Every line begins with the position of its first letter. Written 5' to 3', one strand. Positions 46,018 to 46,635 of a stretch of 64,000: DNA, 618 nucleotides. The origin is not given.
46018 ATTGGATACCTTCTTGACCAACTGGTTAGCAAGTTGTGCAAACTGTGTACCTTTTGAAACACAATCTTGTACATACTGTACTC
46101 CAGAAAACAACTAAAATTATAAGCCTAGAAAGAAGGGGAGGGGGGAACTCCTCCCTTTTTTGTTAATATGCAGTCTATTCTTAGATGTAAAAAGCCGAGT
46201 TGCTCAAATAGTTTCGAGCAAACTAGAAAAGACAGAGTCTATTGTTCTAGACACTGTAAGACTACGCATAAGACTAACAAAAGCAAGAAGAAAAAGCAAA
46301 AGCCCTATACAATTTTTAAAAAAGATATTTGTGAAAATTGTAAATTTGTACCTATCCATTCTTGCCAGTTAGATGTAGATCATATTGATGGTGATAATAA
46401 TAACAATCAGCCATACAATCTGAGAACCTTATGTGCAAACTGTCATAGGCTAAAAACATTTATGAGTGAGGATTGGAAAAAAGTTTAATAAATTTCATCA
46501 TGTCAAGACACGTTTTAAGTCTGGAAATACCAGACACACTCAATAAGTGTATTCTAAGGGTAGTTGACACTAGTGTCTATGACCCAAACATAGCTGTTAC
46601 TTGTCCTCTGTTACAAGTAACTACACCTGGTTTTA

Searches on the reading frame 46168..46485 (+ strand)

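Call 9: search_protein_families(library=phrogs, proteins=[window:46168-46485:+], max_evalue=0.001)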
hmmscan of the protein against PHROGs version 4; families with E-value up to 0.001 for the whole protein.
window:46168-46485:+ (106 aa): 10 families
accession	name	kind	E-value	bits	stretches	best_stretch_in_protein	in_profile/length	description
phrog_1271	-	DNA, RNA and nucleotide metabolism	2.3e-09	38.1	1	10-96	216-315/361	HNH endonuclease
phrog_2255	-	DNA, RNA and nucleotide metabolism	1.1e-07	32.6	1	6-104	58-176/211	HNH endonuclease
phrog_333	-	DNA, RNA and nucleotide metabolism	4.2e-07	31.2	1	53-100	34-82/138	HNH endonuclease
phrog_10822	-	DNA, RNA and nucleotide metabolism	7.4e-07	30.1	1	20-94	73-145/245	HNH endonuclease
phrog_14736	-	DNA, RNA and nucleotide metabolism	8.4e-07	29.8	1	26-96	10-78/202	HNH endonuclease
phrog_144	-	DNA, RNA and nucleotide metabolism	8e-06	26.6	1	4-98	22-134/175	HNH endonuclease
phrog_7785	-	DNA, RNA and nucleotide metabolism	4.1e-05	24.6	1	11-104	20-119/147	HNH endonuclease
phrog_5956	-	DNA, RNA and nucleotide metabolism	6.3e-05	23.7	1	27-101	33-112/138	HNH endonuclease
phrog_14913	-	DNA, RNA and nucleotide metabolism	0.00015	22.8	1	67-104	58-95/149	HNH endonuclease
phrog_3106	-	DNA, RNA and nucleotide metabolism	0.00018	22.3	0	11-100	118-224/252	HNH endonuclease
